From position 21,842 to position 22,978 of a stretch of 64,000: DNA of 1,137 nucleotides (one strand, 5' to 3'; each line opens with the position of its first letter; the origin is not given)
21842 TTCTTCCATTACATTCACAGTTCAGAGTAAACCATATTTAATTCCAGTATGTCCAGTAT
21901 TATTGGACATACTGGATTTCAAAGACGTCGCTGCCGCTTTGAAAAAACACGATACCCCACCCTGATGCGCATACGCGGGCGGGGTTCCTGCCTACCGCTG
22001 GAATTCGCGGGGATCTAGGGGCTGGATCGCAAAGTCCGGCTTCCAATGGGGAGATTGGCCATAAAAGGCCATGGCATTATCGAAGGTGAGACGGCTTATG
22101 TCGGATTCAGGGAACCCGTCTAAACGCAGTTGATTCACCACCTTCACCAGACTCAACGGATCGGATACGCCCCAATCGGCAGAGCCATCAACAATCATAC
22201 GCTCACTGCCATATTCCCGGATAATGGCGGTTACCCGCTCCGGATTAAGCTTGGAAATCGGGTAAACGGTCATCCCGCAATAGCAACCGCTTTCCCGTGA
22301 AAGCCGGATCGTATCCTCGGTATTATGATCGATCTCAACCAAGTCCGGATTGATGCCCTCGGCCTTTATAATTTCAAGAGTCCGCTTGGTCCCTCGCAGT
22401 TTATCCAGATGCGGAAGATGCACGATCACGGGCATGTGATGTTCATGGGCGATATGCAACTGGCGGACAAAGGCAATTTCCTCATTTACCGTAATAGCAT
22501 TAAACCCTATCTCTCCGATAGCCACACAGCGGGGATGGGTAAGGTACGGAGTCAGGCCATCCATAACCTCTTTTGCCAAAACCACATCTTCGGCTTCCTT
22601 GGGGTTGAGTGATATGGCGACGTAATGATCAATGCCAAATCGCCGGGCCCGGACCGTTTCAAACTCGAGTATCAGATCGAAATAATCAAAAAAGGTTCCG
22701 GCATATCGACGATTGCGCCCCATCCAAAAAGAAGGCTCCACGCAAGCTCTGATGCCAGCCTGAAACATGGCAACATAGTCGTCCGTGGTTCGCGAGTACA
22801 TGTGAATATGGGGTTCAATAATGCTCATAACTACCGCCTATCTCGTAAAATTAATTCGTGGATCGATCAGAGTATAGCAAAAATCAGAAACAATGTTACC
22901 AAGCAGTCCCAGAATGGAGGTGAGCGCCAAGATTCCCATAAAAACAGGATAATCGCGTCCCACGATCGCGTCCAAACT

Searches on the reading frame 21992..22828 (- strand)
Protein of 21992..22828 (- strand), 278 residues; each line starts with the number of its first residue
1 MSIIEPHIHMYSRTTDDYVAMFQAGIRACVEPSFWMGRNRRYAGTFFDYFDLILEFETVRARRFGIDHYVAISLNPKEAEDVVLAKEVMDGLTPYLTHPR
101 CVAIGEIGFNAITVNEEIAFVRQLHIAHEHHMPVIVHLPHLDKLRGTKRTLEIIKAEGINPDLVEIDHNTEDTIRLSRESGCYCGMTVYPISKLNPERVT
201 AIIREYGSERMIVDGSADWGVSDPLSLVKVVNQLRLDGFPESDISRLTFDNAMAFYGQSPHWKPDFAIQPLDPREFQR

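Call 3: search_protein_families(library=pfam, proteins=[window:21992-22828:-], max_evalue=0.01)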
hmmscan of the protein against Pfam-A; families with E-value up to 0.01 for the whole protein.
window:21992-22828:- (278 aa): 1 family
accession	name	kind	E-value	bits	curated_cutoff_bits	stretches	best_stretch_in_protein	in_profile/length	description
PF01026.27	TatD_DNase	-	2.7e-12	47.1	27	1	61-214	48-201/253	TatD related DNase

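Call 4: search_protein_families(library=padloc, proteins=[window:21992-22828:-], max_evalue=0.01)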
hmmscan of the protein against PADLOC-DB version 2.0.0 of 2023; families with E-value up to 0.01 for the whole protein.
window:21992-22828:- (278 aa): 0 families

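Call 7: search_protein_families(library=ncbifam, proteins=[window:21992-22828:-], max_evalue=0.01)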
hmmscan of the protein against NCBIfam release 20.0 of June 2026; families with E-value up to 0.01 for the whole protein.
window:21992-22828:- (278 aa): 2 families
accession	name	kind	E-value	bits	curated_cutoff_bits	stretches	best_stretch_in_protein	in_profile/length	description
TIGR00010.1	TIGR00010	subfamily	1.3e-08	34.6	206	1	68-156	55-142/253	YchF/TatD family DNA exonuclease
NF007745.0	PRK10425.1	equivalog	0.0004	19.7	395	1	85-139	70-129/260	3'-5' ssDNA/RNA exonuclease TatD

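Call 33: find_encoding_contigs(protein=window:21992-22828:-, flank=10000, max_places=6)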
Protein window:21992-22828:- (278 aa): 1 contig read that carries it; 1 place shown.
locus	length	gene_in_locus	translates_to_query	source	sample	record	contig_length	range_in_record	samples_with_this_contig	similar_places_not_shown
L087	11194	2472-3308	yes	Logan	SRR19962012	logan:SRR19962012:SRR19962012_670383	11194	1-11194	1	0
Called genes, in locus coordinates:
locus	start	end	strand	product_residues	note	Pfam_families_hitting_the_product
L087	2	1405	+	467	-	?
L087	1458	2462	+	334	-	PF00528:BPD_transp_1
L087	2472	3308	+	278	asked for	PF01026:TatD_DNase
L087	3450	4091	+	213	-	-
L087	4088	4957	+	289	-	PF08843:AbiEii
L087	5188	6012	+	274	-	PF02585:PIG-L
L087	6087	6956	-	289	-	PF12281:NTP_transf_8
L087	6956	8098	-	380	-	-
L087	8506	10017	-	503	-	PF00070:Pyr_redox (faint), PF00890:FAD_binding_2 (weak), PF01266:DAO (weak), PF01593:Amino_oxidase, PF01946:Thi4 (weak), PF12831:FAD_oxidored (weak), PF13450:NAD_binding_8, PF01266:DAO (weak), +2 more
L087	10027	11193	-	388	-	?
